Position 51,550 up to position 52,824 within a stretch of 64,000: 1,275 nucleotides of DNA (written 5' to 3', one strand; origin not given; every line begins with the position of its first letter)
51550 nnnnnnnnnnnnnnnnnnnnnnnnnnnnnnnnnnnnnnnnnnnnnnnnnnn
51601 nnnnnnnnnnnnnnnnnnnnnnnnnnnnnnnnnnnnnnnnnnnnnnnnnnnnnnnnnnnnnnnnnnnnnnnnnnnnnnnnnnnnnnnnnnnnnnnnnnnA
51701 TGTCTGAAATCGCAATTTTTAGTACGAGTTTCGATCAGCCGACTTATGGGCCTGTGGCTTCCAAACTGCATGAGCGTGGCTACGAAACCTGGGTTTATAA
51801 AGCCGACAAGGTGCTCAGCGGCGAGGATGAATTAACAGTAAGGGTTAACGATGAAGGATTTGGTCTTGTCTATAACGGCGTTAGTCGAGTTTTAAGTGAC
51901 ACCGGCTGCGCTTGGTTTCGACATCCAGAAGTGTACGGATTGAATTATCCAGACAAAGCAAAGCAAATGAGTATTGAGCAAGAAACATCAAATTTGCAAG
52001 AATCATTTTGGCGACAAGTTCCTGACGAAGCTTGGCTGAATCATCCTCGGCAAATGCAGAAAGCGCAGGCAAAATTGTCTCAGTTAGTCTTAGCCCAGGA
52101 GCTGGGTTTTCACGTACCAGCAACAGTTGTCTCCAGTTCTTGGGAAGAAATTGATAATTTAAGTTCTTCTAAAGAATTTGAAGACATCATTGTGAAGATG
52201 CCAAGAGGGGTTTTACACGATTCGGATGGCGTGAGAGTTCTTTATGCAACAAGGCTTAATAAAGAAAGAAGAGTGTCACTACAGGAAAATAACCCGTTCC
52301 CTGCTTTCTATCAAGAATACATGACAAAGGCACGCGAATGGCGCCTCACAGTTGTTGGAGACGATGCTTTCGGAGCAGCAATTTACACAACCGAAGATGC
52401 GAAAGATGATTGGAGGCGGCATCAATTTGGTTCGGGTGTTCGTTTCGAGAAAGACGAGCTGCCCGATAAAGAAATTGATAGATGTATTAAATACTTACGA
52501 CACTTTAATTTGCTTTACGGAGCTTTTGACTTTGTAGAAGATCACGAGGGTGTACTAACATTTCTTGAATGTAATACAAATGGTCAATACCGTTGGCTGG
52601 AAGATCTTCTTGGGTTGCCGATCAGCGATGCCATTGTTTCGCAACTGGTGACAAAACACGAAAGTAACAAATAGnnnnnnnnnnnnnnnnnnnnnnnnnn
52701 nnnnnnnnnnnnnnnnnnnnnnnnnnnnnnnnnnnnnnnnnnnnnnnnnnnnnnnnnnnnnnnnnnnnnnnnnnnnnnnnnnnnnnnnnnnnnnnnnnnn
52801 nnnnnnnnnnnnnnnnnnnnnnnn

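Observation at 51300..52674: Compact graspetide (microviridin-type RiPP) locus: precursor, attenuator, MdnC-like ATP-grasp ligase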

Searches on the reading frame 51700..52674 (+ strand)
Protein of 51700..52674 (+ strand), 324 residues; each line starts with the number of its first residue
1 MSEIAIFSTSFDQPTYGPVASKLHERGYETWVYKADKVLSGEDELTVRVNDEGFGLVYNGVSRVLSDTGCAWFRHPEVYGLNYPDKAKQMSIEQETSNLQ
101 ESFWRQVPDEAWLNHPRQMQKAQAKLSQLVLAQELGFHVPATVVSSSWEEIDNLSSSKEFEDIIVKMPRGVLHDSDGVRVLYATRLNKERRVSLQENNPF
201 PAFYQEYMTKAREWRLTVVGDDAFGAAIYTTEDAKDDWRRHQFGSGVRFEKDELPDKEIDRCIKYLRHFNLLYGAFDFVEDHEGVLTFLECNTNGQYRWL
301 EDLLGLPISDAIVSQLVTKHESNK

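Call 4: search_protein_families(library=pfam, proteins=[window:51700-52674:+], max_evalue=1)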
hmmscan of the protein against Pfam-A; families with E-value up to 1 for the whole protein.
window:51700-52674:+ (324 aa): 3 families
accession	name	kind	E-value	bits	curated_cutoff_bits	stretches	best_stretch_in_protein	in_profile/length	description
PF12720.12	DUF3807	-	0.034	14.9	25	1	42-109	28-94/180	Protein of unknown function (DUF3807)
PF18299.6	R2K_2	-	0.088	13.1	26.2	1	194-292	48-129/147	ATP-grasp domain, R2K clade family 2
PF21579.3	PabTrmU54_TRAM_dom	-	0.098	13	27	1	48-61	7-20/56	tRNA (uracil(54)-C(5))-methyltransferase, TRAM domain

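Call 5: search_protein_families(library=ncbifam, proteins=[window:51700-52674:+], max_evalue=1)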
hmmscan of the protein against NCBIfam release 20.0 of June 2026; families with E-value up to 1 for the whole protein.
window:51700-52674:+ (324 aa): 12 families
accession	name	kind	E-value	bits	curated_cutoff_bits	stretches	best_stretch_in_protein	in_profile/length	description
TIGR04187.1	GRASP_SAV_5884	subfamily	5.9e-48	163.7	350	1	14-316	11-311/312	ATP-grasp ribosomal peptide maturase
TIGR04185.1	ATPgraspMvdC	equivalog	3e-37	128.4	425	1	55-317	53-317/318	MvdC family ATP-grasp ribosomal peptide maturase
TIGR04184.1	ATPgraspMvdD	equivalog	9.6e-35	120.3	475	1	9-317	6-320/321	MvdD family ATP-grasp ribosomal peptide maturase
TIGR04192.1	GRASP_w_spasm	equivalog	8.2e-18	64.8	230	1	89-298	84-300/318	grasp-with-spasm system ATP-grasp peptide maturase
TIGR00768.1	rimK_fam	subfamily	3.4e-13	49.6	143.4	1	113-314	76-274/276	RimK family alpha-L-glutamate ligase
NF040720.1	MptN_Meth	equivalog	1e-12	47.8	350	1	113-315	90-289/291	tetrahydromethanopterin:alpha-L-glutamate ligase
TIGR02144.1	LysX_arch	equivalog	1.8e-05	24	275.6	1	195-317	158-276/281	lysine biosynthesis protein LysX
NF005315.0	PRK06849.1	equivalog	0.0001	21.5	406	1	120-292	112-273/389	hypothetical protein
TIGR04356.1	grasp_GAK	hypoth_equivalog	0.0026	16.9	300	1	115-315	90-282/287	GAK system ATP-grasp enzyme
NF049844.1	Res_ParT_toxin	subfamily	0.039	13.7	110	1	40-151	15-122/147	type II RES/Xre toxin-antitoxin system toxin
NF004680.0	PRK06019.1-6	equivalog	0.046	12.4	327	1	115-185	107-175/405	5-(carboxyamino)imidazole ribonucleotide synthase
NF012211.1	tand_rpt_95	domain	0.11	12.5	90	1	18-53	37-72/98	tandem-95 repeat protein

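Call 10: find_homologous_proteins(query=window:51700-52674:+)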
Query window:51700-52674:+ (324 aa): 118 proteins with E <= 0.001 among 1169 candidates.
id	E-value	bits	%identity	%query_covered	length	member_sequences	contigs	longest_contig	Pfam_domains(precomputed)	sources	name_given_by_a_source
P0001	7.6e-221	750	100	100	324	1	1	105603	-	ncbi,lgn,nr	ncbi:MAG: hypothetical protein U5L95_04025 [Candidatus Saccharibacteria bacterium]|nr:hypothetical p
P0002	6.1e-139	481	62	100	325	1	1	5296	-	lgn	-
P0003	6.4e-129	448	59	100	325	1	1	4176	-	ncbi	-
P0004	2.5e-125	436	59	100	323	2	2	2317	PF21068.4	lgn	-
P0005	1.5e-121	424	56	100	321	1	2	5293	-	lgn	-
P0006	4.3e-121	422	58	100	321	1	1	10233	-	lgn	-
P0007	6.9e-121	421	54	99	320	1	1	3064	-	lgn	-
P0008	1.4e-120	420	56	98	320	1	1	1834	-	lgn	-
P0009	8.4e-120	418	57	99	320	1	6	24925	PF21068.4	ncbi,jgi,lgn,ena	jgi:glutathione synthase/RimK-type ligase-like ATP-grasp enzyme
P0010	7.4e-116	405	54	98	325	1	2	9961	-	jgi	jgi:hypothetical protein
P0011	1.1e-115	404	53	99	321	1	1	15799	-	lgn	-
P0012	2.8e-115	403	54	99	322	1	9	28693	-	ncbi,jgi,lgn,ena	-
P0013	2.8e-115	403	54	99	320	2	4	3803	-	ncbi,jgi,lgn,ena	jgi:hypothetical protein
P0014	4.8e-115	402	54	98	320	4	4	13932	-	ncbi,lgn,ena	-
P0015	1.7e-114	400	54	98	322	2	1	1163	-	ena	-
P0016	2.8e-114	400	56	98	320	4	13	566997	-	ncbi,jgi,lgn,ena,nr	ncbi:MAG: hypothetical protein M1554_02895 [Patescibacteria group bacterium]|jgi:hypothetical protei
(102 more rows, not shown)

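Call 13: find_encoding_contigs(protein=P0016, flank=4000, max_places=3)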
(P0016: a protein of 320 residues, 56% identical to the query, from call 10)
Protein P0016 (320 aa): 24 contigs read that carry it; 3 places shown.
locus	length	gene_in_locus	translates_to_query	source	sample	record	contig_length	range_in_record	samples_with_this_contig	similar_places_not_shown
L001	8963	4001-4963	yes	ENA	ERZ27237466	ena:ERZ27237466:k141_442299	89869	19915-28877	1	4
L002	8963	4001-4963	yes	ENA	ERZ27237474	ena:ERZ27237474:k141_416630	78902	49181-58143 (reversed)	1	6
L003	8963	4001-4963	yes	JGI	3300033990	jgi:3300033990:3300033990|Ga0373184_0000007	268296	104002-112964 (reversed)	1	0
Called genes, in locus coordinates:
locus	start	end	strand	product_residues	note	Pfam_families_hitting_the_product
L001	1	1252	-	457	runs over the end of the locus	PF03136:Pup_ligase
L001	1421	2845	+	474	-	PF12704:MacB_PCD, PF02687:FtsX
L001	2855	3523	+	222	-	PF00005:ABC_tran, PF13304:AAA_21 (faint), PF02463:SMC_N (weak)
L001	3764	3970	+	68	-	-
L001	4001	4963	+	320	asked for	-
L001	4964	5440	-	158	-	-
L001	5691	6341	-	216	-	-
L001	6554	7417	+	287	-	PF20376:DUF6671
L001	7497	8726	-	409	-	PF00278:Orn_DAP_Arg_deC, PF02784:Orn_Arg_deC_N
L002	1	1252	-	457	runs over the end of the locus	PF03136:Pup_ligase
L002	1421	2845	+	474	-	PF12704:MacB_PCD, PF02687:FtsX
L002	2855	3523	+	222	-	PF00005:ABC_tran, PF13304:AAA_21 (faint), PF02463:SMC_N (weak)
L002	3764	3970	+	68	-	-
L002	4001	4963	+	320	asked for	-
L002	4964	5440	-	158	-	-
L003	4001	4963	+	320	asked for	-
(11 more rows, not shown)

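Call 14: find_encoding_contigs(protein=P0009, flank=4000, max_places=3)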
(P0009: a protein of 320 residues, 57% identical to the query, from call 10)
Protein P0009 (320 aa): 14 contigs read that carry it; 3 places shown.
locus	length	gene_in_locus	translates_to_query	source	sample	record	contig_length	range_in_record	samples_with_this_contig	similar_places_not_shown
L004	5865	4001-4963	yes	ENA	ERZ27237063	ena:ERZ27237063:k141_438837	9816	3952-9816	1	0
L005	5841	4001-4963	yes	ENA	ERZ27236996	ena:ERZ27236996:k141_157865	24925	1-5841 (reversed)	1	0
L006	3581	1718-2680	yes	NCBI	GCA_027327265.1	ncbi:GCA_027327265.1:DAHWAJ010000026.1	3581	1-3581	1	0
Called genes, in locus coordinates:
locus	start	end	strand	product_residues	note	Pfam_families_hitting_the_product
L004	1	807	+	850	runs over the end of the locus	PF00133:tRNA-synt_1, PF09334:tRNA-synt_1g, PF13603:tRNA-synt_1_2, PF09334:tRNA-synt_1g, PF08264:Anticodon_1, PF10458:Val_tRNA-synt_C (weak)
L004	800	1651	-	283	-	PF13560:HTH_31, PF01381:HTH_3, PF13443:HTH_26 (weak), PF00702:Hydrolase (weak), PF13419:HAD_2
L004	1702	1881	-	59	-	-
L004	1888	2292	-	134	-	PF11969:DcpS_C, PF01230:HIT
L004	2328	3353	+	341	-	-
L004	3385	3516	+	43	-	-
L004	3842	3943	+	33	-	-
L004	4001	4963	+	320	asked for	PF21068:ATPgraspMvdD (weak)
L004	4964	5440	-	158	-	-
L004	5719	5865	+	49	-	?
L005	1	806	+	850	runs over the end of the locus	PF00133:tRNA-synt_1, PF09334:tRNA-synt_1g, PF13603:tRNA-synt_1_2, PF09334:tRNA-synt_1g (weak), PF08264:Anticodon_1, PF10458:Val_tRNA-synt_C (weak)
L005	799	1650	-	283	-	PF13560:HTH_31, PF01381:HTH_3, PF13443:HTH_26 (weak), PF00702:Hydrolase (weak), PF13419:HAD_2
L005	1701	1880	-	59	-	-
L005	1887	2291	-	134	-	PF11969:DcpS_C, PF01230:HIT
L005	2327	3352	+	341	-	-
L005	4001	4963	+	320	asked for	PF21068:ATPgraspMvdD (weak)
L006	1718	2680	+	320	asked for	PF21068:ATPgraspMvdD (weak)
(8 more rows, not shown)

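Call 21: search_solved_structures(query=window:51700-52674:+, max_evalue=0.01, show_alignments=1)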
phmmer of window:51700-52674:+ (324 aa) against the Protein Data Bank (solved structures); distinct sequences matched with E-value up to 0.01: 8.
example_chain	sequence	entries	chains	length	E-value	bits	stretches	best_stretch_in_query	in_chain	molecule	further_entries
5ig8_A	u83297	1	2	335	1.1e-23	87.1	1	10-317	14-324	ATP grasp ligase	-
5ig9_A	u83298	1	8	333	5.3e-22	81.5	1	47-318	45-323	ATP grasp ligase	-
9bou_A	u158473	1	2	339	9.2e-21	77.4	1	110-316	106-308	MvdD-like pre-ATP grasp domain-containing protein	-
7mgv_A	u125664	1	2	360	1.3e-20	77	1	65-305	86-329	CdnC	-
7m4s_A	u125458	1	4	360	4.3e-19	71.9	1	58-317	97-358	AMdnB protein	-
7drm_A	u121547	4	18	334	4e-07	32.6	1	18-315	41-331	ATP-grasp domain-containing protein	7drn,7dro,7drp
5zct_A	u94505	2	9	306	0.0056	19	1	113-314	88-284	Ribosomal protein S6--L-glutamate ligase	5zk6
4iwx_A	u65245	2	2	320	0.0064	18.8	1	113-314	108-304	Ribosomal protein S6 modification protein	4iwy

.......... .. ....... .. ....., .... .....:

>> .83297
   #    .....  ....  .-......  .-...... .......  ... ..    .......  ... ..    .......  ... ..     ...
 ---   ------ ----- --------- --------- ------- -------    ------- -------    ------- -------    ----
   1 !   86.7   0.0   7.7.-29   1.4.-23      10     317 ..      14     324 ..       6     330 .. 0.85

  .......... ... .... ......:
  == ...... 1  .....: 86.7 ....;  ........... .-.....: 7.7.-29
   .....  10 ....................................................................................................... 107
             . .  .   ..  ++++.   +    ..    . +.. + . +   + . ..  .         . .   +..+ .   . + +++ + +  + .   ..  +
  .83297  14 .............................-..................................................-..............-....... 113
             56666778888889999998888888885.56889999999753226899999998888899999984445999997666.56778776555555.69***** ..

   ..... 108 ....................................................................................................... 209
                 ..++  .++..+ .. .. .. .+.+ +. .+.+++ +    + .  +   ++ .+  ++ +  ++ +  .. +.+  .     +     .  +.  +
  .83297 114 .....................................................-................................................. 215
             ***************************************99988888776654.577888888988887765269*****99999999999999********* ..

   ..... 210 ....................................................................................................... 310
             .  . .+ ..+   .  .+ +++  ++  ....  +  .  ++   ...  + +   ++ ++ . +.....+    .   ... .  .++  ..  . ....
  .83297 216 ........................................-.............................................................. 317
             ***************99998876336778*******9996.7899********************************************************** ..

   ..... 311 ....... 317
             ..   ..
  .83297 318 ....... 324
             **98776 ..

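Call 28: find_related_loci(query=A4, collection=genome_contigs, flank=4000)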
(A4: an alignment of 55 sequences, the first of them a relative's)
Query A4 (324 aa) in genome_contigs; peptide patterns used: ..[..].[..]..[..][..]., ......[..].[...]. (x = any residue, [..] = any of these).
293 stretches matched a pattern; 214 encode a relative of the query (tblastn E <= 1e-3); the best 80 are kept; 80 distinct loci.
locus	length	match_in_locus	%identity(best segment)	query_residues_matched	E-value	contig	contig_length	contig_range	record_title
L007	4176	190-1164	59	1-324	2e-139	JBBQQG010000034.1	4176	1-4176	MAG: Candidatus Saccharimonadales bacterium isolate Co_metawrap_1565 Cmw_1565_k141_5924473_length_4176_cov_7.0000, whole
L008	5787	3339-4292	54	1-320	3e-123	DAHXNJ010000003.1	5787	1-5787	MAG TPA_asm: Candidatus Saccharibacteria bacterium isolate clean1782 k141_789, whole genome shotgun sequence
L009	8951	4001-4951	56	1-319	4e-122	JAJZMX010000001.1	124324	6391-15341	MAG: bacterium isolate MAS3.bin45 NODE_153_length_124324_cov_2.266335, whole genome shotgun sequence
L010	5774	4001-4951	55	1-319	2e-121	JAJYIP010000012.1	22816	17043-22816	MAG: bacterium isolate DBS2-1.bin125 NODE_3930_length_22816_cov_2.497069, whole genome shotgun sequence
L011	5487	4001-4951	54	1-319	1e-120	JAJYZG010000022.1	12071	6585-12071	MAG: bacterium isolate FK5.bin11 NODE_8105_length_12071_cov_3.489116, whole genome shotgun sequence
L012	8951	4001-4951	55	1-319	9e-120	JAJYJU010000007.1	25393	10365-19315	MAG: bacterium isolate DBS2-1.bin169 NODE_3353_length_25393_cov_3.810021, whole genome shotgun sequence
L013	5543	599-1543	56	1-317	8e-120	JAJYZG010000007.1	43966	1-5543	MAG: bacterium isolate FK5.bin11 NODE_850_length_43966_cov_2.577728, whole genome shotgun sequence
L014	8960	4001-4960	52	1-323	1e-117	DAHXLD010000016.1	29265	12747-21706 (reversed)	MAG TPA_asm: Candidatus Saccharibacteria bacterium isolate clean1590 k141_265905, whole genome shotgun sequence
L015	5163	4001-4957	46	4-323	5e-95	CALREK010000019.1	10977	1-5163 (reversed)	MAG: uncultured Candidatus Saccharimonas sp. isolate RH-23may17-197 genome assembly, contig: RH-23may17-C47610, whole ge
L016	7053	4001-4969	48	1-318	1e-94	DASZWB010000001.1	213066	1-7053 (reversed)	MAG TPA_asm: Candidatus Saccharimonadales bacterium isolate SMAG_U6146 k141_403142, whole genome shotgun sequence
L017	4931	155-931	48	56-317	3e-89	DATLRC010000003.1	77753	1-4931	MAG TPA_asm: Candidatus Dormiibacterota bacterium isolate SMAG_U13894 k141_854350, whole genome shotgun sequence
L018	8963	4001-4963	45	4-323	8e-88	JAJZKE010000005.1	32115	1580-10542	MAG: bacterium isolate LSA5.bin99 NODE_1848_length_32115_cov_1.723209, whole genome shotgun sequence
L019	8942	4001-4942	45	2-317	2e-87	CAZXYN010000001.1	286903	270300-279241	MAG TPA_asm: uncultured Candidatus Saccharibacteria bacterium isolate SRP344714_co2_374 genome assembly, contig: NODE_61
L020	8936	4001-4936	43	4-317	4e-87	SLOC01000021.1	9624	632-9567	MAG: Candidatus Saccharibacteria bacterium isolate CSSed165cm_431 CSSed16-5cm-28142, whole genome shotgun sequence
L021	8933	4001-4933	44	4-317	2e-85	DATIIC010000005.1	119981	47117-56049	MAG TPA_asm: Candidatus Saccharimonadales bacterium isolate SMAG_U15654 k141_208248, whole genome shotgun sequence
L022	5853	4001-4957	42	4-318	3e-83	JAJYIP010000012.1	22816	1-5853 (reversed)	MAG: bacterium isolate DBS2-1.bin125 NODE_3930_length_22816_cov_2.497069, whole genome shotgun sequence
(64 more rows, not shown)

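Call 93: search_protein_families(library=padloc, proteins=[window:51700-52674:+], max_evalue=0.01)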
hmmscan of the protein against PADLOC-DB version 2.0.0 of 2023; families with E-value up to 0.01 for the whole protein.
window:51700-52674:+ (324 aa): 0 families

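Call 94: search_protein_families(library=phrogs, proteins=[window:51700-52674:+], max_evalue=0.01)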
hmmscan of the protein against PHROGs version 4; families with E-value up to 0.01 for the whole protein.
window:51700-52674:+ (324 aa): 1 family
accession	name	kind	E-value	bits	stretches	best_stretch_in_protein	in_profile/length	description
phrog_2599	-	moron, auxiliary metabolic gene and host takeover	1.1e-17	65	1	83-318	81-311/708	ribosomal protein S6 glutaminyl transferase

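Call 104: predict_structure(alignment_id=A4)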
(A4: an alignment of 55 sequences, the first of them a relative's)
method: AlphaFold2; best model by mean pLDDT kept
length: 324 residues; sequences in the alignment: 55
mean_pLDDT: 94.1   pTM: 0.91
mean pLDDT of the five models: 94.1, 94.0, 93.4, 92.2, 92.0
residues with pLDDT >= 90: 282; 70-90: 35; 50-70: 7; < 50: 0
segments of 3 or more residues with pLDDT < 50: none
pLDDT, mean of each block of 10 residues (from residue 1): 89 96 97 96 96 94 94 89 89 92 94 97 96 98 96 76 92 86 93 95 94 98 98 90 95 98 98 98 97 95 98 98 93
secondary structure, 60 per line:
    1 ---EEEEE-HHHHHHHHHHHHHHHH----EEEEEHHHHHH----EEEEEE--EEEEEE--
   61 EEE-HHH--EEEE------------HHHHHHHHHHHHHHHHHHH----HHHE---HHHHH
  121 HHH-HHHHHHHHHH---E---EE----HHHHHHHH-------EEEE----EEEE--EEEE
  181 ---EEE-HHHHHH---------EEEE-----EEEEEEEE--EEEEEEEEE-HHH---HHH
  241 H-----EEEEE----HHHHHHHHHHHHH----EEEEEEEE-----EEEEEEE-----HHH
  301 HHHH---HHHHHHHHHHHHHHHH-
elements in order: E4-8 H10-25 E30-34 H35-40 E45-50 E53-58 E61-63 E70-73 H86-104 H116-123 H125-134 H148-155 E163-166 E171-174 E177-180 E184-186 H188-193 E203-206 E212-219 E222-230 H238-241 E247-251 H256-268 E273-280 E286-292 H298-304 H308-323

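Call 106: fold_search(model_id=the predicted structure, library=pdb)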
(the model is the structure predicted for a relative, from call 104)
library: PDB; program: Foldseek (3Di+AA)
matches with E <= 10: 1307; with E <= 0.001: 663
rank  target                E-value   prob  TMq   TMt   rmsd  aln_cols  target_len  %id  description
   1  7mgv_A                1.2e-24  1.00  0.80  0.78   5.4       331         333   24  Chryseobacterium gregarium RiPP-associated ATP-grasp ligase in complex with ADP, and a leader and core peptide (released 2021-06-23)
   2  5ig9_G                1.5e-23  1.00  0.82  0.84   4.6       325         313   23  Crystal structure of macrocyclase MdnC bound with precursor peptide MdnA from Microcystis aeruginosa MRC (released 2016-09-21)
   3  5ig9_A                2.6e-23  1.00  0.81  0.82   5.0       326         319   22  Crystal structure of macrocyclase MdnC bound with precursor peptide MdnA from Microcystis aeruginosa MRC (released 2016-09-21)
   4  5ig9_E                1.1e-22  1.00  0.81  0.84   4.7       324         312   23  Crystal structure of macrocyclase MdnC bound with precursor peptide MdnA from Microcystis aeruginosa MRC (released 2016-09-21)
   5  5ig9_C                2.1e-22  1.00  0.82  0.85   4.2       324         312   24  Crystal structure of macrocyclase MdnC bound with precursor peptide MdnA from Microcystis aeruginosa MRC (released 2016-09-21)
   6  5ig9_D                2.9e-22  1.00  0.82  0.86   3.1       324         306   23  Crystal structure of macrocyclase MdnC bound with precursor peptide MdnA from Microcystis aeruginosa MRC (released 2016-09-21)
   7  7m4s_A                3.9e-22  1.00  0.80  0.83   3.9       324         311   21  Crystal structure of macrocyclase AMdnB from Anabaena sp. PCC 7120 (released 2021-11-03)
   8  5ig9_H                6.3e-22  1.00  0.82  0.86   2.9       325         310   24  Crystal structure of macrocyclase MdnC bound with precursor peptide MdnA from Microcystis aeruginosa MRC (released 2016-09-21)
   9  7m4s_B                6.7e-22  1.00  0.82  0.84   3.7       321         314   21  Crystal structure of macrocyclase AMdnB from Anabaena sp. PCC 7120 (released 2021-11-03)
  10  5ig9_B                9.0e-22  1.00  0.81  0.86   3.0       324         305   23  Crystal structure of macrocyclase MdnC bound with precursor peptide MdnA from Microcystis aeruginosa MRC (released 2016-09-21)
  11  5ig9_F                1.5e-21  1.00  0.78  0.83   3.5       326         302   22  Crystal structure of macrocyclase MdnC bound with precursor peptide MdnA from Microcystis aeruginosa MRC (released 2016-09-21)
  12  5ig8_A                1.7e-21  1.00  0.77  0.81   4.4       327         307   24  Crystal structure of macrocyclase MdnB from Microcystis aeruginosa MRC (released 2016-09-21)
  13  9bou_A                5.9e-21  1.00  0.70  0.77   4.8       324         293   24  Crystal structure of ATP-grasp ligase PruB from Streptomyces coelicolor A3(2) (released 2024-12-18)
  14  9bou_B                6.3e-21  1.00  0.69  0.77   4.5       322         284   21  Crystal structure of ATP-grasp ligase PruB from Streptomyces coelicolor A3(2) (released 2024-12-18)
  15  7m4s_C                1.3e-20  1.00  0.75  0.81   5.1       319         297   20  Crystal structure of macrocyclase AMdnB from Anabaena sp. PCC 7120 (released 2021-11-03)
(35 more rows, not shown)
